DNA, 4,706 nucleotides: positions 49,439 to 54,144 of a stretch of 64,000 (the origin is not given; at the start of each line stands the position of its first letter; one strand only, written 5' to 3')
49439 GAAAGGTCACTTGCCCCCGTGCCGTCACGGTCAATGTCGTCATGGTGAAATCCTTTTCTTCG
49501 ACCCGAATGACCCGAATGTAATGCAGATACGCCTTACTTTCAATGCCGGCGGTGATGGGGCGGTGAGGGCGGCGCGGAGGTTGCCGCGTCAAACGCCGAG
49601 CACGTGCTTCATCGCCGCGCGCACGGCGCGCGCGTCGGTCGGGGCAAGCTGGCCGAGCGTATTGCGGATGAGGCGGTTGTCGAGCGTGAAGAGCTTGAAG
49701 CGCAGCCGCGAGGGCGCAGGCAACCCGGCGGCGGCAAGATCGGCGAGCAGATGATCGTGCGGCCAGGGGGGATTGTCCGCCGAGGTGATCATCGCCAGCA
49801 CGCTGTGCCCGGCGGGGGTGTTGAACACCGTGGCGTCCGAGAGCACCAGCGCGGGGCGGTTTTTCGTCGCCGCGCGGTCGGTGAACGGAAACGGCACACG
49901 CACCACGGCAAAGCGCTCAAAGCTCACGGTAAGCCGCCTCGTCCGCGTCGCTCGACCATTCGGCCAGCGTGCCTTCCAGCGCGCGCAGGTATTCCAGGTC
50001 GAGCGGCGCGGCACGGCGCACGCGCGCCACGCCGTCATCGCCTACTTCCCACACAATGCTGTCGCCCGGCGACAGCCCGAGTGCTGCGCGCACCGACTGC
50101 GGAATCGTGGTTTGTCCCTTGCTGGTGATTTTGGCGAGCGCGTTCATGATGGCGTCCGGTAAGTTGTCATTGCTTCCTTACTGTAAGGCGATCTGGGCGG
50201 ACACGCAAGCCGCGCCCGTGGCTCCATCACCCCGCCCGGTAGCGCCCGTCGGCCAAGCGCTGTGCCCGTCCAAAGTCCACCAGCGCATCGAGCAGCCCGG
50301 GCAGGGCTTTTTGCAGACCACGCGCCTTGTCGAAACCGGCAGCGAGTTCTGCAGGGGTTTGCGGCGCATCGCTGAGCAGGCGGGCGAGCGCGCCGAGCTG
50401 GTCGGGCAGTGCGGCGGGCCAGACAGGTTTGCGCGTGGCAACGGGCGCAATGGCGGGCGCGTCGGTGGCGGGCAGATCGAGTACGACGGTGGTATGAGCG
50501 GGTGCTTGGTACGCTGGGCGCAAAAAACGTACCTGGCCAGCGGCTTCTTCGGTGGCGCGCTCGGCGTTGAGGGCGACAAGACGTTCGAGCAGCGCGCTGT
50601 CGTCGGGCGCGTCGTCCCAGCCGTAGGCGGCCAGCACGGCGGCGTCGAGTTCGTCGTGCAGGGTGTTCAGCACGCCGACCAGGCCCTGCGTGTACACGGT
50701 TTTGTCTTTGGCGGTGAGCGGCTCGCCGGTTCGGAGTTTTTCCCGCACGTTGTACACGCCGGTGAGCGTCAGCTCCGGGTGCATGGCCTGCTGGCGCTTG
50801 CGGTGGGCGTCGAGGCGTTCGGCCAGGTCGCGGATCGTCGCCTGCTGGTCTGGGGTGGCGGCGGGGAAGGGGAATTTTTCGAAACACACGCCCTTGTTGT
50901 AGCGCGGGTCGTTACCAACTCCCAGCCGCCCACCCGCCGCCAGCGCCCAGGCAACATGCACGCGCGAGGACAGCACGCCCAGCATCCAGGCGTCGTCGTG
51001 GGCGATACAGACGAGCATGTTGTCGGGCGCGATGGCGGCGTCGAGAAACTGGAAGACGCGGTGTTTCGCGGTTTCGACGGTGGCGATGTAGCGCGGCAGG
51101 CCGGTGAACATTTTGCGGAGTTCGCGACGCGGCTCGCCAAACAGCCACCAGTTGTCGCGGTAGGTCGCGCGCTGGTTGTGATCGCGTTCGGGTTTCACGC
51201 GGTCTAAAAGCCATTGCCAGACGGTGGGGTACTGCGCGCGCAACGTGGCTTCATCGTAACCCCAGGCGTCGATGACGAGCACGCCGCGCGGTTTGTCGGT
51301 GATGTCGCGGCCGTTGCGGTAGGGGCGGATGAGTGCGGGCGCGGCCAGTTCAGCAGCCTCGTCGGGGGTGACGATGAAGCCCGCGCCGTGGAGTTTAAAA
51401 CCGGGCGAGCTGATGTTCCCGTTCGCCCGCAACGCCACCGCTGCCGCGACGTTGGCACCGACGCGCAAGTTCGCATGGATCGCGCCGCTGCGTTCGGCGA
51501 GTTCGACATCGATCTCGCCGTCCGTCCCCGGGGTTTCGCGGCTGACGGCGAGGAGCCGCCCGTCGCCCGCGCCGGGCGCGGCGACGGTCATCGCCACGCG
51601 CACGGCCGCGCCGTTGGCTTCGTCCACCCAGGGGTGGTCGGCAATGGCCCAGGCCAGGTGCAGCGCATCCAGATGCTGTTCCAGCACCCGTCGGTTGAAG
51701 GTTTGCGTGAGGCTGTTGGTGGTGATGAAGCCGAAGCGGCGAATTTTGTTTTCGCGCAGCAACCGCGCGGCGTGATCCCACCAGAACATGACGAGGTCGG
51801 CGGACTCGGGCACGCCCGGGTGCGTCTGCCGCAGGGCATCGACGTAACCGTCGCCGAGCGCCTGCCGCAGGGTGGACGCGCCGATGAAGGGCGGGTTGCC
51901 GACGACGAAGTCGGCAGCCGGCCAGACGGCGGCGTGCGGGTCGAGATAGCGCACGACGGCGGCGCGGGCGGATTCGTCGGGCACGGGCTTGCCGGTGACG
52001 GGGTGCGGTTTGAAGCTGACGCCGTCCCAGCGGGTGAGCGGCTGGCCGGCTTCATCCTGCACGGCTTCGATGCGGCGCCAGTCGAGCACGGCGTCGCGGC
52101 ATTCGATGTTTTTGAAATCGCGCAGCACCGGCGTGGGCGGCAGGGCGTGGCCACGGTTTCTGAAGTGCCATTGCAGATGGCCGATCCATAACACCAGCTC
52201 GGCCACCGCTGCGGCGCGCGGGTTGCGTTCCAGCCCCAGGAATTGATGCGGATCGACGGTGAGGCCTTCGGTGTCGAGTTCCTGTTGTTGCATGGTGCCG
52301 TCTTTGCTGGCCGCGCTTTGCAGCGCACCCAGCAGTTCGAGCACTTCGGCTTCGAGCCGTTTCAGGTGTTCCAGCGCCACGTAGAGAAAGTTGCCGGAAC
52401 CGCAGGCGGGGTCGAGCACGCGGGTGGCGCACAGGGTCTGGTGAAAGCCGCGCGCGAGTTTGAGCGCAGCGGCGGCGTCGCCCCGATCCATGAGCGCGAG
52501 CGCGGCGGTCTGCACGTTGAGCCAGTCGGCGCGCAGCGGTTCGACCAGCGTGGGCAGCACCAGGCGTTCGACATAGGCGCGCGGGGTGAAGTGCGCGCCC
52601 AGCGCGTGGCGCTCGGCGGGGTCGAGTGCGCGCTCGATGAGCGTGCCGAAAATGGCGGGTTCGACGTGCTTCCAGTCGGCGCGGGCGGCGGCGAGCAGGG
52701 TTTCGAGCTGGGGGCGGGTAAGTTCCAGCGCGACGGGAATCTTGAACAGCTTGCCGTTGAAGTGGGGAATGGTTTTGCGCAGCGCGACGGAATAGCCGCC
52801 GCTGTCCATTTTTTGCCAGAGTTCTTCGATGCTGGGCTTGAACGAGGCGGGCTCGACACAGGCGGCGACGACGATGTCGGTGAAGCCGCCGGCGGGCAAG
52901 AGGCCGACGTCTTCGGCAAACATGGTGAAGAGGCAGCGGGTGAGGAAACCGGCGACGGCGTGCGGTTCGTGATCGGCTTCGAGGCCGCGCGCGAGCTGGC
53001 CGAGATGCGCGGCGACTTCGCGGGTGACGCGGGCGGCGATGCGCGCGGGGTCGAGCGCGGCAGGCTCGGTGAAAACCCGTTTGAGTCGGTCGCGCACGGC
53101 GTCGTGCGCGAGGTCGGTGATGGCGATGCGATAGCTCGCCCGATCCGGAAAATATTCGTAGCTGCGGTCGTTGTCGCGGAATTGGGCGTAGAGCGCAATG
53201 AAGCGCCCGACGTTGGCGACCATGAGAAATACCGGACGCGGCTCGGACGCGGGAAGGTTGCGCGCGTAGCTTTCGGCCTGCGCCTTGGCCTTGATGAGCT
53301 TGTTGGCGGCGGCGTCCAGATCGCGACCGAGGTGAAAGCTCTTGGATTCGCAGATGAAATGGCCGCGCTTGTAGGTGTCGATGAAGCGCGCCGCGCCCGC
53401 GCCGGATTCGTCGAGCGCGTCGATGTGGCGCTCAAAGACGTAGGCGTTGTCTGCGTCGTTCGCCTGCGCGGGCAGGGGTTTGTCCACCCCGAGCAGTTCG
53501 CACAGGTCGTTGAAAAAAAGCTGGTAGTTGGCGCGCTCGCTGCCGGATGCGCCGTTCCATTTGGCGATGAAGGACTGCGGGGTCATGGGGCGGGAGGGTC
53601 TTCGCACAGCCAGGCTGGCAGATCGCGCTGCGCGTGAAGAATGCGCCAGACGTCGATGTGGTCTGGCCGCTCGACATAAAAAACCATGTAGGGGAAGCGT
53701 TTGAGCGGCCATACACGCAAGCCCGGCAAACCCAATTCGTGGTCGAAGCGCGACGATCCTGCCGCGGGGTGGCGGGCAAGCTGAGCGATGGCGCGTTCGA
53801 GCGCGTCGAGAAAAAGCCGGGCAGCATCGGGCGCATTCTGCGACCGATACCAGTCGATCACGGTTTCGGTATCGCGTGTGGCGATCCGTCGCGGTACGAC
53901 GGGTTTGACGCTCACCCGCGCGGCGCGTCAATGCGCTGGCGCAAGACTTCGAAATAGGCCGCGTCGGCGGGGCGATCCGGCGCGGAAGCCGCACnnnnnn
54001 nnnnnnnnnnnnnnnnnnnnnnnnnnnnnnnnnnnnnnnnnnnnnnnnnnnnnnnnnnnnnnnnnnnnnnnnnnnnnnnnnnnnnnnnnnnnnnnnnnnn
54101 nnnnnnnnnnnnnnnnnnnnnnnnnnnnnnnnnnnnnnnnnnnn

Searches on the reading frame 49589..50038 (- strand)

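Call 84: search_protein_families(library=pfam, proteins=[window:49589-50038:-], max_evalue=0.001)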
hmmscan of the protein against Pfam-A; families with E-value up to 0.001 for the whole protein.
window:49589-50038:- (149 aa): 1 family
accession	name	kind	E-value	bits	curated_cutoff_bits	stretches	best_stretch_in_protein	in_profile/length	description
PF02452.23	PemK_toxin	-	8e-11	42.6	23.1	1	41-147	1-109/109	PemK-like, MazF-like toxin of type II toxin-antitoxin system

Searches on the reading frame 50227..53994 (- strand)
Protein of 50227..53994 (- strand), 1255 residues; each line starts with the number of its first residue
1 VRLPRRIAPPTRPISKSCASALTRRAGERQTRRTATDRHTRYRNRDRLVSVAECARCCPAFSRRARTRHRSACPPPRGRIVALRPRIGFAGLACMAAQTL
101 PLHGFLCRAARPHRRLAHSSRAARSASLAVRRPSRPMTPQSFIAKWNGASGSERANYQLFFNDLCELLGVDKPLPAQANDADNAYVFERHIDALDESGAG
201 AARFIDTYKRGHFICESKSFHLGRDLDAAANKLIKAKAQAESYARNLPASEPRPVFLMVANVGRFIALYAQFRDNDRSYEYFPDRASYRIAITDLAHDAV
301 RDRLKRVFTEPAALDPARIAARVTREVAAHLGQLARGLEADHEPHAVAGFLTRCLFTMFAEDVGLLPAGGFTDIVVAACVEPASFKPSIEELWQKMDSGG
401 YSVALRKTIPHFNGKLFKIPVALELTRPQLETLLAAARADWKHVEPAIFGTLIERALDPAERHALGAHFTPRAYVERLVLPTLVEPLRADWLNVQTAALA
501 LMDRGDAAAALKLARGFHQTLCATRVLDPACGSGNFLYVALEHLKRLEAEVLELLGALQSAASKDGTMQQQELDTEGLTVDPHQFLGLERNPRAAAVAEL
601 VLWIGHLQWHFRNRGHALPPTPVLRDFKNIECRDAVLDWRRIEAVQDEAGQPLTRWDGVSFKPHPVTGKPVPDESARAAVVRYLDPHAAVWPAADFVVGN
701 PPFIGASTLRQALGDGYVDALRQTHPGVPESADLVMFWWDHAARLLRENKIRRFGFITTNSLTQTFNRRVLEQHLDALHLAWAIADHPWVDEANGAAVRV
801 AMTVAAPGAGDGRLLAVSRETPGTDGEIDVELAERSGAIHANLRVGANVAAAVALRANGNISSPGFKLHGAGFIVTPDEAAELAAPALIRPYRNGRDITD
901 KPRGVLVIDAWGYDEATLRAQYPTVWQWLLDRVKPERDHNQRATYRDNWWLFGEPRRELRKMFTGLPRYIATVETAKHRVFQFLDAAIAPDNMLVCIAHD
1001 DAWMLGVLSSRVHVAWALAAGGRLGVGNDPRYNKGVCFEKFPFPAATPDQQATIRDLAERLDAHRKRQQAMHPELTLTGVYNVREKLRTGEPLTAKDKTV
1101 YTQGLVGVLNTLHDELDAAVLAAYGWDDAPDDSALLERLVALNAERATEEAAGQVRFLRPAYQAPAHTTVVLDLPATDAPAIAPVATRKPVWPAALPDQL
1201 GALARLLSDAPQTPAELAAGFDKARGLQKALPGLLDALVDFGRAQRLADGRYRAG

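Call 72: search_protein_families(library=pfam, proteins=[window:50227-53994:-], max_evalue=0.00001)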
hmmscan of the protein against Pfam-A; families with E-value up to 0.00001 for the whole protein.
window:50227-53994:- (1255 aa): 4 families
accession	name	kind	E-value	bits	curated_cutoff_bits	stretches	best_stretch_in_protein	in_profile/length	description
PF20473.4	MmeI_Mtase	-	7.2e-31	107.7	27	1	515-800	12-243/259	MmeI, DNA-methyltransferase domain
PF20464.3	MmeI_N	-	1.1e-21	78.4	27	1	138-340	2-180/181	MmeI, N-terminal domain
PF20465.4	MmeI_hel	-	1.3e-15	58.3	27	1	345-417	1-75/75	MmeI, helicase spacer domain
PF20466.3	MmeI_TRD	-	1.4e-11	44.6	27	1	882-1045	41-206/207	MmeI, target recognition domain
